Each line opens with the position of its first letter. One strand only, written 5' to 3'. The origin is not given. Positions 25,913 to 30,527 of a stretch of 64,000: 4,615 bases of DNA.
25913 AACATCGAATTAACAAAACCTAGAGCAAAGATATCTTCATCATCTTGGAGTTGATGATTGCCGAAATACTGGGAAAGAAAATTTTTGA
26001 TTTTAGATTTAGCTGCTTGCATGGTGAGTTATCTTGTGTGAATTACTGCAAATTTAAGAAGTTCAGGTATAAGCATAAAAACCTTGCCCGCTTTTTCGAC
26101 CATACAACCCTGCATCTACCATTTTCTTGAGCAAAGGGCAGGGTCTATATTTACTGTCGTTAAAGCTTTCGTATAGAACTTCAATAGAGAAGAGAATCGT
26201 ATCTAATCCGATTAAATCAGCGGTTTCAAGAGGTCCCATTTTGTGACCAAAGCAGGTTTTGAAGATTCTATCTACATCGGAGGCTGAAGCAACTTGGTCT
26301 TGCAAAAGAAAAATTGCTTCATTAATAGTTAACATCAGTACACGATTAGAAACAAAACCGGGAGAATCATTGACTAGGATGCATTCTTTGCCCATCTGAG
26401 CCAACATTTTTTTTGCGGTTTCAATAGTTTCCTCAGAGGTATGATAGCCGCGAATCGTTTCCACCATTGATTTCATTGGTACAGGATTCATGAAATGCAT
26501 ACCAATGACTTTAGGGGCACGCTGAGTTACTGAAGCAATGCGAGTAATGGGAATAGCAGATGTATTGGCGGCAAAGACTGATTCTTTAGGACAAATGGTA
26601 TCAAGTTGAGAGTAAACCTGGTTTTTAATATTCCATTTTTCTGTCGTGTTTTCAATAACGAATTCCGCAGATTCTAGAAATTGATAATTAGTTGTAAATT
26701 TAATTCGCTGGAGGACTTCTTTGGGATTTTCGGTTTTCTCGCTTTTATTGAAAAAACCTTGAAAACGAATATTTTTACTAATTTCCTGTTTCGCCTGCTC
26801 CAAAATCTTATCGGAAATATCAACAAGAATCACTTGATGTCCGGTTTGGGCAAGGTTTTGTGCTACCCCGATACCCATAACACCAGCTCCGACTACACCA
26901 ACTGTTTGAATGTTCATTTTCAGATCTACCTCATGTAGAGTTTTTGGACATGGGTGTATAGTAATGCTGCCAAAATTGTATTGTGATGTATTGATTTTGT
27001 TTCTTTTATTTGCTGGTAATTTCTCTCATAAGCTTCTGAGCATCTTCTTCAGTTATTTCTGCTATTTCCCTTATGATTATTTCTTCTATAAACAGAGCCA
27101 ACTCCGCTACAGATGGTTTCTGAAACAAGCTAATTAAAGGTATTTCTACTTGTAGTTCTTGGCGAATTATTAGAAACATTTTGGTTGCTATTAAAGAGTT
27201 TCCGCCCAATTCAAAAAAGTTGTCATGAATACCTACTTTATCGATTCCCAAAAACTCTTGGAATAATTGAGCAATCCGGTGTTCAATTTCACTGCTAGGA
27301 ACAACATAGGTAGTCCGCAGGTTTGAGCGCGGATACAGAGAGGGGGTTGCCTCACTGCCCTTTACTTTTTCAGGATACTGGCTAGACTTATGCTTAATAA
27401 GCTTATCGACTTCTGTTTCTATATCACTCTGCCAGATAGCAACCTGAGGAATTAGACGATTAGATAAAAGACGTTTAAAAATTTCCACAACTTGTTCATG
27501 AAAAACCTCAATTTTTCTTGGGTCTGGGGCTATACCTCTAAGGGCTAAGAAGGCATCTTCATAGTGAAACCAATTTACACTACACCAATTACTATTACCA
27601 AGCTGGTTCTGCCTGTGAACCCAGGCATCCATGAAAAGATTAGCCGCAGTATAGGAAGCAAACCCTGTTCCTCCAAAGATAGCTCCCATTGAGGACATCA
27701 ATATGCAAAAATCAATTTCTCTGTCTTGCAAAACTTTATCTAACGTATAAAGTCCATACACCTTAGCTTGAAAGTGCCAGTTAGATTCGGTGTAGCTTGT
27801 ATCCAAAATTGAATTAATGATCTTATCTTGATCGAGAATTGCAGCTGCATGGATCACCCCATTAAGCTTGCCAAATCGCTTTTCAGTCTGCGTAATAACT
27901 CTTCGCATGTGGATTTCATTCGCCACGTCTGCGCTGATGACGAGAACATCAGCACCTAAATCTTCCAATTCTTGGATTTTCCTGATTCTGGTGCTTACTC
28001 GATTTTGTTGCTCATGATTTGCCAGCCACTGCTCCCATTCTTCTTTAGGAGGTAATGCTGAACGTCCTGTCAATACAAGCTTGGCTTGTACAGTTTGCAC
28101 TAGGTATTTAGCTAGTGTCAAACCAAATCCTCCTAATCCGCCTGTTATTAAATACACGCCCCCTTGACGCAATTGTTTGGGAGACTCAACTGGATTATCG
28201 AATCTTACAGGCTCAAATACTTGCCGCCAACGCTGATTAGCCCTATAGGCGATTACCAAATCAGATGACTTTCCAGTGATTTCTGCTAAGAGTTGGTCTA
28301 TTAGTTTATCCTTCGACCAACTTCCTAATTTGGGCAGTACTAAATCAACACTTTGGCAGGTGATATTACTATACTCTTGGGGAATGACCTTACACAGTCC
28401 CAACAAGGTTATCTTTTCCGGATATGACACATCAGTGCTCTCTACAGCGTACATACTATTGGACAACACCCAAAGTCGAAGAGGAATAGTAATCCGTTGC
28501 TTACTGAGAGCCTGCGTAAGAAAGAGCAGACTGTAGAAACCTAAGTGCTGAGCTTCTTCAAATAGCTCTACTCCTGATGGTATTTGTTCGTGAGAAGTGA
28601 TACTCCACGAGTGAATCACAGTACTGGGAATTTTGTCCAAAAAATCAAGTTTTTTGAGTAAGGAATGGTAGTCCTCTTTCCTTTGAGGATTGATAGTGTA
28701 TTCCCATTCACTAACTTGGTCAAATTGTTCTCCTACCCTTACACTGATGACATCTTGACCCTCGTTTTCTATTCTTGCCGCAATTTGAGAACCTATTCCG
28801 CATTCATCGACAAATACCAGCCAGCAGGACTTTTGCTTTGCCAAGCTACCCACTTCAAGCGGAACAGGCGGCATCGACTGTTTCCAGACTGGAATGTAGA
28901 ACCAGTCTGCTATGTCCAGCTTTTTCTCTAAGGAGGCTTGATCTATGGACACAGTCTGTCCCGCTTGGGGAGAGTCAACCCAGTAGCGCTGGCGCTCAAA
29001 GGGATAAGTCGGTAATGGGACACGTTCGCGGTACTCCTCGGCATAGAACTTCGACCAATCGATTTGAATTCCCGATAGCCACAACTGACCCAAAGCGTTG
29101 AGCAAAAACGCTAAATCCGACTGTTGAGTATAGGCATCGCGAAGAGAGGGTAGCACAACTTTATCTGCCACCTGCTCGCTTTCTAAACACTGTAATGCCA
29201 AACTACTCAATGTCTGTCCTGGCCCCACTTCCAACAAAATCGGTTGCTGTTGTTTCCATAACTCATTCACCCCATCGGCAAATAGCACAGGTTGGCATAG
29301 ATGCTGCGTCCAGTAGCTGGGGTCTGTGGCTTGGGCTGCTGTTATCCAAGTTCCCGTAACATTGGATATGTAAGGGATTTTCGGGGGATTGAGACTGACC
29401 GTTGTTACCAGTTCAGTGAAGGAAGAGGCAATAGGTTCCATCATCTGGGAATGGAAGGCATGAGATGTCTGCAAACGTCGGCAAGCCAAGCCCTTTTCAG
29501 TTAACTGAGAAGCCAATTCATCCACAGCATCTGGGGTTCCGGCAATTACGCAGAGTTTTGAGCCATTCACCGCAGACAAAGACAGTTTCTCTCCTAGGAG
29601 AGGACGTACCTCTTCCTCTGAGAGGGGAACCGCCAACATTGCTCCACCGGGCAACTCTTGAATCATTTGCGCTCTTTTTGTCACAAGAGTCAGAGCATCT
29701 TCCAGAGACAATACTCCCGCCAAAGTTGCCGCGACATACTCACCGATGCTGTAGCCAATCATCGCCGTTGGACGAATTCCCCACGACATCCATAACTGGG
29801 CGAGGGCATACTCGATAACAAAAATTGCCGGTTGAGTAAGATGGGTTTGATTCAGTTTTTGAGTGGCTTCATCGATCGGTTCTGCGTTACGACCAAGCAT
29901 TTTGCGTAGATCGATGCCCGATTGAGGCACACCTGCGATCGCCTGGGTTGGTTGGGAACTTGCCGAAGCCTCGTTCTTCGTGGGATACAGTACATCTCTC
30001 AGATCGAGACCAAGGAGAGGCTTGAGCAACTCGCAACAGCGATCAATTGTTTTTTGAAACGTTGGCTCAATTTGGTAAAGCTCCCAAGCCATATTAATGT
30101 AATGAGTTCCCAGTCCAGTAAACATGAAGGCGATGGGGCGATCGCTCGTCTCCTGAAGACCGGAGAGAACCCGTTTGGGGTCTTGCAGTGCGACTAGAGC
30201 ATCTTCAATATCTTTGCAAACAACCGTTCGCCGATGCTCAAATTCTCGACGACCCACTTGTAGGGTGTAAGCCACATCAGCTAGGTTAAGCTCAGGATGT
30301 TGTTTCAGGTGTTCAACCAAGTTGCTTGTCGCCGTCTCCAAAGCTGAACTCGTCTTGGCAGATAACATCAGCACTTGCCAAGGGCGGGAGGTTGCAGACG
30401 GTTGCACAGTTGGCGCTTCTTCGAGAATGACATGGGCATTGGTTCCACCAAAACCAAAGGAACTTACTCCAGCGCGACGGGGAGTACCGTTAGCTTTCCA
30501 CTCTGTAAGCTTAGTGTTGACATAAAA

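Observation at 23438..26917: FkbH-dehydrogenase-ACP-dehydrogenase cassette without an O-methyltransferase, embedded mid-assembly-line, while both AT domains carry malonyl-type HAFH motifs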

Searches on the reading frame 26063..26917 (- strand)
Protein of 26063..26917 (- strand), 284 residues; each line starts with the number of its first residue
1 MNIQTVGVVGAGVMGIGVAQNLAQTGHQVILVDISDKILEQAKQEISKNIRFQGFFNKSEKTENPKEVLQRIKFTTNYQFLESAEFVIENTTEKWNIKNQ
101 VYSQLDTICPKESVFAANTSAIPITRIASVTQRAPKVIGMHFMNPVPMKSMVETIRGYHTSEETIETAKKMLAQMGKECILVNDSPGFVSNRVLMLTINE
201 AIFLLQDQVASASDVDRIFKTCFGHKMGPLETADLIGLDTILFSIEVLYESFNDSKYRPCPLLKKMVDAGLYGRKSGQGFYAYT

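Call 4: search_protein_families(library=pfam, proteins=[window:26063-26917:-])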
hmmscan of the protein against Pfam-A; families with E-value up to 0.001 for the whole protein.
window:26063-26917:- (284 aa): 11 families
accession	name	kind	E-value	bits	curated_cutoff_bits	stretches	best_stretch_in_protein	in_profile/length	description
PF02737.24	3HCDH_N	-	6.8e-55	186.2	22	1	5-184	1-179/180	3-hydroxyacyl-CoA dehydrogenase, NAD binding domain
PF00725.27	3HCDH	-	2.8e-33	114.8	22.1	1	187-283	1-97/97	3-hydroxyacyl-CoA dehydrogenase, C-terminal domain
PF03446.21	NAD_binding_2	-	1.7e-07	31.8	21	1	5-52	1-43/161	NAD binding domain of 6-phosphogluconate dehydrogenase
PF00070.33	Pyr_redox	-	2.2e-07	31.7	22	1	6-50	2-46/82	Pyridine nucleotide-disulphide oxidoreductase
PF07992.20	Pyr_redox_2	-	5.2e-06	26.5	26.1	1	5-49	144-188/291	Pyridine nucleotide-disulphide oxidoreductase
PF03721.20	UDPG_MGDP_dh_N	-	9.8e-06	25.7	27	1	5-47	2-44/187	UDP-glucose/GDP-mannose dehydrogenase family, NAD binding domain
PF02826.25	2-Hacid_dh_C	-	2.1e-05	24.4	25.1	1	4-58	37-91/178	D-isomer specific 2-hydroxyacid dehydrogenase, NAD binding domain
PF02254.24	TrkA_N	-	6.9e-05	23.6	23.8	1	8-46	3-41/116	TrkA-N domain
PF01266.30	DAO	-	0.00012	22.2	27.9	1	6-35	2-31/353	FAD dependent oxidoreductase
PF02558.23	ApbA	-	0.00014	21.9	22.2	1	6-48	1-42/150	Ketopantoate reductase PanE/ApbA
PF03807.23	F420_oxidored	-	0.00042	21.3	21.6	0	5-50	1-48/94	NADP oxidoreductase coenzyme F420-dependent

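Call 5: search_protein_families(library=ncbifam, proteins=[window:26063-26917:-])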
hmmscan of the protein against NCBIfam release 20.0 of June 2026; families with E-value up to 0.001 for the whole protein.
window:26063-26917:- (284 aa): 45 families (the best 25 are shown)
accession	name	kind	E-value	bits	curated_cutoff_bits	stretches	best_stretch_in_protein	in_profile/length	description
NF004474.0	PRK05808.1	subfamily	7.4e-103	343.7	408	1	1-283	1-282/283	3-hydroxybutyryl-CoA dehydrogenase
NF005715.0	PRK07530.1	equivalog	3.4e-88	295.8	420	1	1-283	2-283/292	3-hydroxybutyryl-CoA dehydrogenase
NF006722.0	PRK09260.1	equivalog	6.6e-87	291.4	429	1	3-284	2-282/289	3-hydroxyacyl-CoA dehydrogenase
NF006124.0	PRK08268.1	subfamily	1.1e-82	278.6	508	1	2-283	6-287/507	3-hydroxyacyl-CoA dehydrogenase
NF005875.0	PRK07819.1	subfamily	4.3e-77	259.3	319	1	2-283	4-286/287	3-hydroxybutyryl-CoA dehydrogenase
NF004699.0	PRK06035.1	equivalog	2.7e-70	236.8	500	1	1-276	1-278/294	3-hydroxyacyl-CoA dehydrogenase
NF008727.0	PRK11730.1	equivalog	8.4e-64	216.1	870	1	3-284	313-593/717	fatty acid oxidation complex subunit alpha FadB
TIGR02279.1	PaaC-3OHAcCoADH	equivalog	1.7e-62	211.9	669.4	1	2-283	4-285/503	3-hydroxyacyl-CoA dehydrogenase PaaH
NF006143.0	PRK08293.1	equivalog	1.7e-55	188.4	312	1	1-284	2-288/291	3-hydroxyacyl-CoA dehydrogenase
TIGR02441.1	fa_ox_alpha_mit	equivalog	3.7e-54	184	964.65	1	2-283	334-613/737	fatty acid oxidation complex subunit alpha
TIGR02437.1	FadB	equivalog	5.2e-54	183.8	933.55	1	5-284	315-593/714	fatty acid oxidation complex subunit alpha FadB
NF008363.0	PRK11154.1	equivalog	5.9e-54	183.3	869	1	2-284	308-587/708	fatty acid oxidation complex subunit alpha FadJ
NF042925.1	FHMPC_DH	equivalog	3.4e-48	164.5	500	1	5-284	2-281/304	5-formyl-3-hydroxy-2-methylpyridine 4-carboxylate 5-dehydrogenase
TIGR02440.1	FadJ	equivalog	2.3e-47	161.7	968.45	1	2-283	303-581/699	fatty acid oxidation complex subunit alpha FadJ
NF006125.0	PRK08269.1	equivalog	1.4e-46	159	427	1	3-283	5-296/334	3-hydroxybutyryl-CoA dehydrogenase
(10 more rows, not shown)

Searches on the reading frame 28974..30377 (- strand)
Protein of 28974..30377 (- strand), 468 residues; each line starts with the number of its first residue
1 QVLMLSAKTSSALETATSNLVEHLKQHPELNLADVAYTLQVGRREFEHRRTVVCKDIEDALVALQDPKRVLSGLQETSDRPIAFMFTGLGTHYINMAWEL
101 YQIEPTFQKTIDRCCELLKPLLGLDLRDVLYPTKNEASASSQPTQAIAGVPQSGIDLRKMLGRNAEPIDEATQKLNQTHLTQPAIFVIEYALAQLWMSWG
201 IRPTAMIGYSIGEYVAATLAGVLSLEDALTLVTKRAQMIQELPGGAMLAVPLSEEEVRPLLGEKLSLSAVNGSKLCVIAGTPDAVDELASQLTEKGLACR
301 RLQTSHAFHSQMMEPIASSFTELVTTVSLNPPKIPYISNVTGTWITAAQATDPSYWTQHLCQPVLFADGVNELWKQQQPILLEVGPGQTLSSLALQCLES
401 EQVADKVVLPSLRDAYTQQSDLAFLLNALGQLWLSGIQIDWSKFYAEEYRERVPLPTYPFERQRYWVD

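Call 88: predict_structure(alignment_id=A1)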
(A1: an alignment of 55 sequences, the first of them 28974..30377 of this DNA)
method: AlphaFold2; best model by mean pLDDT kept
length: 468 residues; sequences in the alignment: 55
mean_pLDDT: 88.7   pTM: 0.89
mean pLDDT of the five models: 88.7, 88.5, 88.5, 87.6, 87.3
residues with pLDDT >= 90: 351; 70-90: 60; 50-70: 22; < 50: 35
segments of 3 or more residues with pLDDT < 50: 136-155, 157-160, 461-468
pLDDT, mean of each block of 10 residues (from residue 1): 95 96 97 96 91 96 94 87 90 87 97 98 96 59 32 44 61 90 96 98 97 98 99 98 97 97 97 96 98 96 93 98 98 98 98 98 96 89 85 80 78 80 95 93 93 77 39
secondary structure, 60 per line:
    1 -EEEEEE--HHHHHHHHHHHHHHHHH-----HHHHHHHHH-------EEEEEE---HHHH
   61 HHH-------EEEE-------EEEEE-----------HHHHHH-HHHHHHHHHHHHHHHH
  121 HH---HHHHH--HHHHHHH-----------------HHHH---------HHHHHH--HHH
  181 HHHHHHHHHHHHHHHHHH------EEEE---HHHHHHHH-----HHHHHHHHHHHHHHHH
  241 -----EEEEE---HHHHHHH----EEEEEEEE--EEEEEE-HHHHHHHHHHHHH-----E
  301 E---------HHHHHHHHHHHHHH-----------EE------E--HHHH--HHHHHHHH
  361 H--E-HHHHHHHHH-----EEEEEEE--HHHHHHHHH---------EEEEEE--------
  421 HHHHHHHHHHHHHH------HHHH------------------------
elements in order: E2-7 H10-26 H32-40 E48-53 H57-63 E71-74 E82-86 H98-103 H105-122 H126-130 H133-139 H157-160 H170-175 H178-198 E205-208 H212-219 H225-240 E246-250 H254-260 E265-272 E275-280 H282-294 H311-324 H347-350 H353-361 H366-374 E380-386 H389-397 E407-412 H421-434 H441-444

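Call 90: fold_search(model_id=the predicted structure, library=pdb)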
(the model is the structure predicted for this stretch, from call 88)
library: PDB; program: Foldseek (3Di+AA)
matches with E <= 10: 1136; with E <= 0.001: 266
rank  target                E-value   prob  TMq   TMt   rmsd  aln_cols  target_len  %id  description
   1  4qbu                  4.8e-49  1.00  0.85  0.91   3.4       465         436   39  Structure of the Acyl Transferase domain of ZmaA (released 2014-11-05)
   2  4mz0_A                8.1e-43  1.00  0.83  0.44   3.4       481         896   35  Structure of a ketosynthase-acyltransferase di-domain from module CurL of the curacin A polyketide synthase (released 2014-01-29)
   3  5yda                  3.4e-41  1.00  0.78  0.89   4.0       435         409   38  The crystal structure of the Acyl Transferase domain of SpnD (released 2018-05-23)
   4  5ydl                  5.0e-41  1.00  0.78  0.89   4.1       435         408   38  The crystal structure of the Acyl Transferase domain of SpnD complex with 2-(pent-4-yn-1-yl)malonyl (released 2018-05-23)
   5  8xjy_B                2.2e-40  1.00  0.84  0.46   5.0       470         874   37  Cryo-EM structure of colibactin assembly line polyketide synthase ClbI KS-AT didomain crosslinked with ClbI ACP (released 2025-05-21)
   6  8xju_A                1.4e-39  1.00  0.84  0.47   4.9       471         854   38  Cryo-EM structure of colibactin assembly line polyketide synthase ClbI (apo state) (released 2025-05-21)
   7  8xju_B                6.7e-38  1.00  0.84  0.47   5.0       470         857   37  Cryo-EM structure of colibactin assembly line polyketide synthase ClbI (apo state) (released 2025-05-21)
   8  8xjy_A                1.6e-36  1.00  0.83  0.46   4.9       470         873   37  Cryo-EM structure of colibactin assembly line polyketide synthase ClbI KS-AT didomain crosslinked with ClbI ACP (released 2025-05-21)
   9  7vee                  3.6e-36  1.00  0.81  0.46   4.9       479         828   31  The ligand-free structure of GfsA KSQ-AT didomain (released 2022-01-12)
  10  8xjz_B                3.6e-36  1.00  0.83  0.46   4.9       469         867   37  Cryo-EM structure of colibactin assembly line polyketide synthase ClbI KS-AT didomain crosslinked with its precursor m (released 2025-05-21)
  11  8xjz_A                1.1e-35  1.00  0.83  0.46   5.1       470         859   37  Cryo-EM structure of colibactin assembly line polyketide synthase ClbI KS-AT didomain crosslinked with its precursor m (released 2025-05-21)
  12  9iyw                  1.5e-35  1.00  0.80  0.46   5.3       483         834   33  Crystal structure of chimeric KSQ-AT didomain (released 2025-08-06)
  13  6iyo_A                1.8e-35  1.00  0.73  0.81   9.4       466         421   33  Crystal Structure of the acyltransferase domain from the second module of the salinomycin polyketide synthase (released 2019-07-10)
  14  6iyo_B                2.4e-35  1.00  0.73  0.82   9.3       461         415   33  Crystal Structure of the acyltransferase domain from the second module of the salinomycin polyketide synthase (released 2019-07-10)
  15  8in9_A                5.4e-35  1.00  0.78  0.45   5.3       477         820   31  The structure of the GfsA KSQ-AT didomain in complex with the GfsA ACP domain (released 2023-05-31)
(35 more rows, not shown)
